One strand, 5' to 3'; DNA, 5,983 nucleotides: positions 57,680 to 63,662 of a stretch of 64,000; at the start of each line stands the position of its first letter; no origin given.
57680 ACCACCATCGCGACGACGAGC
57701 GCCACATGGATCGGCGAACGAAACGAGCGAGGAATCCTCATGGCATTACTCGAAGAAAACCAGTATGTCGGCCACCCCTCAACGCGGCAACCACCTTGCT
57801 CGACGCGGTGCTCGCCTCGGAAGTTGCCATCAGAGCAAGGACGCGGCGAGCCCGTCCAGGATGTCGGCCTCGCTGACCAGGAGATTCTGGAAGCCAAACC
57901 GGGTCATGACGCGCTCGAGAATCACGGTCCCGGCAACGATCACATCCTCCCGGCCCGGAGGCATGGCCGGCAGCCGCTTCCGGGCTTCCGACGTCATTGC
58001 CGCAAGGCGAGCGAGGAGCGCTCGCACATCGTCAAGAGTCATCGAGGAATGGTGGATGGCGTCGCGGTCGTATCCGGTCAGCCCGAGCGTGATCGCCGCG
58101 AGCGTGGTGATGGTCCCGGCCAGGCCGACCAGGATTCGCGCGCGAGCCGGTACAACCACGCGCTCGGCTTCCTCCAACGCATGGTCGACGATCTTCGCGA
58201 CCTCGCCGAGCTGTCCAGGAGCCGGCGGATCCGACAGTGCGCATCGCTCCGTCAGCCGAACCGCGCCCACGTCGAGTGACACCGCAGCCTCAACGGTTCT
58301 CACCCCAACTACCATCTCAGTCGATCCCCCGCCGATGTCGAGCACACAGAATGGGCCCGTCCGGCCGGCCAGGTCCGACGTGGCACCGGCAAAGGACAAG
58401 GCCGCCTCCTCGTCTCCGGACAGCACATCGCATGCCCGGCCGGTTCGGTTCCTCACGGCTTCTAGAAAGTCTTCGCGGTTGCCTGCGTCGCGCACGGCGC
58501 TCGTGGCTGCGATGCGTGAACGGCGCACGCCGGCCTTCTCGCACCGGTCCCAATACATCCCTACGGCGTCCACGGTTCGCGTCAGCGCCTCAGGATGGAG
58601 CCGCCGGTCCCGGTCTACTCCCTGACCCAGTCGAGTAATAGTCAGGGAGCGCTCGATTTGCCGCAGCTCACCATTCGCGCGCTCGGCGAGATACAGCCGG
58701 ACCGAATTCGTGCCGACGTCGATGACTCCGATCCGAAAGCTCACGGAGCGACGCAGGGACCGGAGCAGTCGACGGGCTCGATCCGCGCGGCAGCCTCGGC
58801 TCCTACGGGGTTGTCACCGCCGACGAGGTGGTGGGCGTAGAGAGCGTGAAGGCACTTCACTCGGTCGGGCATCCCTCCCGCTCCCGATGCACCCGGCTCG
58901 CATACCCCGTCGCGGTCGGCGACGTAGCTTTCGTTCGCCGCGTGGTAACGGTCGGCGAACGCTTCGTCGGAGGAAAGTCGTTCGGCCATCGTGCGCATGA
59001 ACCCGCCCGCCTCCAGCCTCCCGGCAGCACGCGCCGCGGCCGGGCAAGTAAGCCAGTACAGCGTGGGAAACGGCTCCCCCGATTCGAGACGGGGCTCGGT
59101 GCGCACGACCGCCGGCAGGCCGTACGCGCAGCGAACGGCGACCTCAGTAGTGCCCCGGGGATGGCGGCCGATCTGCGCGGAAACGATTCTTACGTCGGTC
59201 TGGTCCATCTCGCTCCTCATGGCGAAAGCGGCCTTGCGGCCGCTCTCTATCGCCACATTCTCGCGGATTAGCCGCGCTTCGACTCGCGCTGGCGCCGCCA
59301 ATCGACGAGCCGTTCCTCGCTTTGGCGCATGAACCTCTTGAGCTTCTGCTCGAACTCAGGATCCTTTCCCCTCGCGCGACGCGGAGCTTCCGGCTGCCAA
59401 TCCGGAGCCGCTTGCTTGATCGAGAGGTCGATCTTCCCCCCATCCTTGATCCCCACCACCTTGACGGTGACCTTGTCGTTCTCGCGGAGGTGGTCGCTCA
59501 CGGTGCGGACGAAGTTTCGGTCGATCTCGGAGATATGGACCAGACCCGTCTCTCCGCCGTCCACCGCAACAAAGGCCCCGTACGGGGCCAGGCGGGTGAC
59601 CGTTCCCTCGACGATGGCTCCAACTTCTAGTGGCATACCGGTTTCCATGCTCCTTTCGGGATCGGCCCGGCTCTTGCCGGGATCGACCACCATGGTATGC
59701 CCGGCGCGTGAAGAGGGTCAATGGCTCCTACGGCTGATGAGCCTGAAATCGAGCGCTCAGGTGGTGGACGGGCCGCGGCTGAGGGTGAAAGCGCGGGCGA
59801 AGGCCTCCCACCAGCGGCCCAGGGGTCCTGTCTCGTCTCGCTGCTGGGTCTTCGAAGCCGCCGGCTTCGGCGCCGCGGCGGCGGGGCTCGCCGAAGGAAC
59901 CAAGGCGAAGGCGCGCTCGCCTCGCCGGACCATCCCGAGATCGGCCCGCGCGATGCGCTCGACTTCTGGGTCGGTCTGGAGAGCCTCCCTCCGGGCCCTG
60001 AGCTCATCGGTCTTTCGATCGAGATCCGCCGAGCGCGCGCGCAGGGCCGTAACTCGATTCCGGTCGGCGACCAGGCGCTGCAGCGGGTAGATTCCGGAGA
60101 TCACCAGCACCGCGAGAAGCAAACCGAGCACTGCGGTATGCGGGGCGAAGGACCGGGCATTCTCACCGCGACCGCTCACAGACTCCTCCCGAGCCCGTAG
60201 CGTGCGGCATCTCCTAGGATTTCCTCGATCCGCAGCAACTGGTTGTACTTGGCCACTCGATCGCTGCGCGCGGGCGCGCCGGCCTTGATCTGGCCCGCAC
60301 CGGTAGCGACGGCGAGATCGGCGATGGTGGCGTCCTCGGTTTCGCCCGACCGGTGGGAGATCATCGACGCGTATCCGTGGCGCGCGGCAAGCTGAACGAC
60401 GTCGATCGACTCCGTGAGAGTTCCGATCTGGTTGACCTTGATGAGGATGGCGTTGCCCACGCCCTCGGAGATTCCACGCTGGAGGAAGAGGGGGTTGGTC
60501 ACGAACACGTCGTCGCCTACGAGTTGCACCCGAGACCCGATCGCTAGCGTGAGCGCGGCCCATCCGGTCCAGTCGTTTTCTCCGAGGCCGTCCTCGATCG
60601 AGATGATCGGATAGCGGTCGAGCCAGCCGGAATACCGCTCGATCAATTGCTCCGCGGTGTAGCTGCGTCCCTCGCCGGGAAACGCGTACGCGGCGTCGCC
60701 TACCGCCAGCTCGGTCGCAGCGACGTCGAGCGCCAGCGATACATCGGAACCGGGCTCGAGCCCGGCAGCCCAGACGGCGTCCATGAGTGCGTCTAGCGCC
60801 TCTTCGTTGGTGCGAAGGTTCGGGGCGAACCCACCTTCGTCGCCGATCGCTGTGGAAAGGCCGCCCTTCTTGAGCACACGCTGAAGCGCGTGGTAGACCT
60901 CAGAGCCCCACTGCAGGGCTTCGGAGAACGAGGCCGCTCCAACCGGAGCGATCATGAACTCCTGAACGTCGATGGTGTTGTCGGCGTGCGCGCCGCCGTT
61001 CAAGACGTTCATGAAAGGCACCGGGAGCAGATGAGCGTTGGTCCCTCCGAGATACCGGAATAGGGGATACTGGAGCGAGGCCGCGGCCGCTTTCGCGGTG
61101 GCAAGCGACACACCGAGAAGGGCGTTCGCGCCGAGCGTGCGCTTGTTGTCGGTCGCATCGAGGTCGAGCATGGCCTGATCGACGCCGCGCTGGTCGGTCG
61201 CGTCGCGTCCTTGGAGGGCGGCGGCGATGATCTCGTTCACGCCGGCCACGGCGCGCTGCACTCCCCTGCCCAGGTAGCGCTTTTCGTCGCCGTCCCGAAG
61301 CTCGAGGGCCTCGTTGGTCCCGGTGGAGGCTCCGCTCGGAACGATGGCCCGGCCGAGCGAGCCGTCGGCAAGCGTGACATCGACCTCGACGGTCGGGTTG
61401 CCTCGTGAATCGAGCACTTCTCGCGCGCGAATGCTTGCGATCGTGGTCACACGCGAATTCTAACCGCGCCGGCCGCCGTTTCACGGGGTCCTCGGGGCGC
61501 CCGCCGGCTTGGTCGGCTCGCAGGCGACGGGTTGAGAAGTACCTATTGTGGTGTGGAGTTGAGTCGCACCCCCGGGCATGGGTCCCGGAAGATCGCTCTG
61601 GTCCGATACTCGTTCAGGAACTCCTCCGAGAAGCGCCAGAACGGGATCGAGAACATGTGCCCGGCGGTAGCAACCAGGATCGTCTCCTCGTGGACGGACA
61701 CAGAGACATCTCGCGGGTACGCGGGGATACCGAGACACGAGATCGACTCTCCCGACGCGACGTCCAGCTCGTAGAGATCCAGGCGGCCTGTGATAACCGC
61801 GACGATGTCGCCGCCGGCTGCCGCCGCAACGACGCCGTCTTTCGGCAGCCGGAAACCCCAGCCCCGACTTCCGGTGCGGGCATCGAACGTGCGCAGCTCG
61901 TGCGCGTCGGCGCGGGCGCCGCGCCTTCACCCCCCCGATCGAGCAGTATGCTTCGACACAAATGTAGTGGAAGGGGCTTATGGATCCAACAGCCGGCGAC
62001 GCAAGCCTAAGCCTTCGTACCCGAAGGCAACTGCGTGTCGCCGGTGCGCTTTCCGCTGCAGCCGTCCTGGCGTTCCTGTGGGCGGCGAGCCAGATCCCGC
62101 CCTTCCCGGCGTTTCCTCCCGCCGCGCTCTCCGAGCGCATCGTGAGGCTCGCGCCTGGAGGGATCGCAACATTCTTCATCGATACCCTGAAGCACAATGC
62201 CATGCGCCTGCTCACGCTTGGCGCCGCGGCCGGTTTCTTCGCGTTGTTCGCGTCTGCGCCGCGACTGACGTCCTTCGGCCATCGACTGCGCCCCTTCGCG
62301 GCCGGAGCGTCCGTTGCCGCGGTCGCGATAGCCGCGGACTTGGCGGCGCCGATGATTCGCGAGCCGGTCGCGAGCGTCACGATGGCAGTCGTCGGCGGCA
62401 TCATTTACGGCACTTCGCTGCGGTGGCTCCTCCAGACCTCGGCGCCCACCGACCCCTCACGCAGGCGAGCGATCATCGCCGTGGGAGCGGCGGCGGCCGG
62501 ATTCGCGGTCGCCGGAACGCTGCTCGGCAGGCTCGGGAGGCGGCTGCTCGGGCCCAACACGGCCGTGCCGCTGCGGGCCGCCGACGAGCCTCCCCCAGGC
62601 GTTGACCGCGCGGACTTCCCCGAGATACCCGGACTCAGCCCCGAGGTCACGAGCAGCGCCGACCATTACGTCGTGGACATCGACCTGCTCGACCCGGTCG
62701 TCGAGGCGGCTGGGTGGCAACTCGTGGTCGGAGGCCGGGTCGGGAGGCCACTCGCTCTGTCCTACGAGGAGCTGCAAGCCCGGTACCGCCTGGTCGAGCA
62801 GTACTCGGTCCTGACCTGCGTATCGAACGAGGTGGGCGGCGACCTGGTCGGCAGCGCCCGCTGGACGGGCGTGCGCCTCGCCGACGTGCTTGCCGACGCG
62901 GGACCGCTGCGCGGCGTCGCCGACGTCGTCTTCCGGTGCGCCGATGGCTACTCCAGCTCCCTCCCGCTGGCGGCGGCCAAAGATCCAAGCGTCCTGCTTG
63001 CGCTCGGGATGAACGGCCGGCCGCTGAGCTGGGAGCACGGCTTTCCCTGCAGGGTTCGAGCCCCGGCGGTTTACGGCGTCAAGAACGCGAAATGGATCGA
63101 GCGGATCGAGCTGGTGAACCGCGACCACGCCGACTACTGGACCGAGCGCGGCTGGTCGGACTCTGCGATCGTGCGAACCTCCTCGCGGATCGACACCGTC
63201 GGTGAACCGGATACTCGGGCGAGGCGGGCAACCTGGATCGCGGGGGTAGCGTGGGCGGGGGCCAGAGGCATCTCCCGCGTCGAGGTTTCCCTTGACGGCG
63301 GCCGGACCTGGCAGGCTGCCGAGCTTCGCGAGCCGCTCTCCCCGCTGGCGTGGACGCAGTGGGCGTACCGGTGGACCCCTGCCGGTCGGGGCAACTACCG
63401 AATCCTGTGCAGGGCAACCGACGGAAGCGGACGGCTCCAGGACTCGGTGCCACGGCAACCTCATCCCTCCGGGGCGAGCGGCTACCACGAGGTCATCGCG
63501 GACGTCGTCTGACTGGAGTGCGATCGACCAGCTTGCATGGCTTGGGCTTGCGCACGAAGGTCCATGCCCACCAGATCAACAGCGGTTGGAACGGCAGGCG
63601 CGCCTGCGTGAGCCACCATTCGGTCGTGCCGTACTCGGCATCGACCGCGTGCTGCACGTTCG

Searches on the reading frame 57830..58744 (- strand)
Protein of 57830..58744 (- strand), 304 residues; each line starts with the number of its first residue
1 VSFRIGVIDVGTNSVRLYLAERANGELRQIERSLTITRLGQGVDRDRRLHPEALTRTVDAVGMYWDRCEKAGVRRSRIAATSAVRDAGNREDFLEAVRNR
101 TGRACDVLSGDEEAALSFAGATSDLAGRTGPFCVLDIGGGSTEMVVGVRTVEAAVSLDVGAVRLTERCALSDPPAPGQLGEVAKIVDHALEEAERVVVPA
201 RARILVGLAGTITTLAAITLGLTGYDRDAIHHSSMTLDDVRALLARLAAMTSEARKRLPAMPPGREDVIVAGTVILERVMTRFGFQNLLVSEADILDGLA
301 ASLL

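Call 67: search_protein_families(library=pfam, proteins=[window:57830-58744:-], max_evalue=0.001)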
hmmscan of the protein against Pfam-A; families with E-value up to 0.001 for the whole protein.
window:57830-58744:- (304 aa): 1 family
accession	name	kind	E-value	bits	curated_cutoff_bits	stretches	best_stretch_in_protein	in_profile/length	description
PF02541.22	Ppx-GppA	-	4.7e-57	194.1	27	1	21-299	4-277/285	Ppx/GppA phosphatase family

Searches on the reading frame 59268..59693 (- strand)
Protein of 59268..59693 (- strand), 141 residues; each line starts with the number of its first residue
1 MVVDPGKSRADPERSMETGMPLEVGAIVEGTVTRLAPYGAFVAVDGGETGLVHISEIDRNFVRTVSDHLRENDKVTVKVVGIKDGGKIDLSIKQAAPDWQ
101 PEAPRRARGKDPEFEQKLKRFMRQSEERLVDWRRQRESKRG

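Call 67: search_protein_families(library=pfam, proteins=[window:59268-59693:-], max_evalue=0.001)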
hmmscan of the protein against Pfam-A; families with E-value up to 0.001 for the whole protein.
window:59268-59693:- (141 aa): 1 family
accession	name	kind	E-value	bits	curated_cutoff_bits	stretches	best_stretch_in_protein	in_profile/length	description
PF00575.29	S1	-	1.9e-17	63.8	22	1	23-93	3-74/74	S1 RNA binding domain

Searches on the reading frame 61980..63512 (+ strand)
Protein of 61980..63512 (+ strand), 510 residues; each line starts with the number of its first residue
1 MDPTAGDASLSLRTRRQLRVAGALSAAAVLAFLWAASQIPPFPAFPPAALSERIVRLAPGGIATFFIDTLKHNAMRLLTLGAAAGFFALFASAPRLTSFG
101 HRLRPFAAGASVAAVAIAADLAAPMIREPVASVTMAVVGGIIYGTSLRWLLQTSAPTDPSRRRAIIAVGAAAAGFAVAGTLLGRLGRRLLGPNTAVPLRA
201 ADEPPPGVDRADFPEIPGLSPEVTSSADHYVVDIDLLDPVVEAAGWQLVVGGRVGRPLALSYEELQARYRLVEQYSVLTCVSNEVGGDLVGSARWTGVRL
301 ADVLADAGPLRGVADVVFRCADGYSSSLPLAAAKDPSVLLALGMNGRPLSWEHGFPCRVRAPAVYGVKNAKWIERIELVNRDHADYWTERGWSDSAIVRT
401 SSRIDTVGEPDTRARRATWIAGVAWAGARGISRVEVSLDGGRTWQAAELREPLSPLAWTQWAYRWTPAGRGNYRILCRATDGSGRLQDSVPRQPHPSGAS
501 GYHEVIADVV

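Call 53: search_protein_families(library=ncbifam, proteins=[window:61980-63512:+], max_evalue=1e-10)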
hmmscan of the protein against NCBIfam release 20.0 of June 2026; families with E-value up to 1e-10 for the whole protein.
window:61980-63512:+ (510 aa): 4 families
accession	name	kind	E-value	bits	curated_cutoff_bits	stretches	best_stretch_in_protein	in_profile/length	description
TIGR04555.1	sulfite_DH_soxC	equivalog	3e-34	118.7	420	1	241-492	104-378/408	sulfite dehydrogenase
NF052245.1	SorA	equivalog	1e-33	116.7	600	2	241-391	89-258/396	SorA family sulfite dehydrogenase catalytic subunit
NF052247.1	SorT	equivalog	1.4e-22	80.1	570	1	327-490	193-365/387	SorT family sulfite dehydrogenase catalytic subunit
NF003767.0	PRK05363.1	equivalog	1e-13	51.3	207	1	242-389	97-256/320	protein-methionine-sulfoxide reductase catalytic subunit MsrP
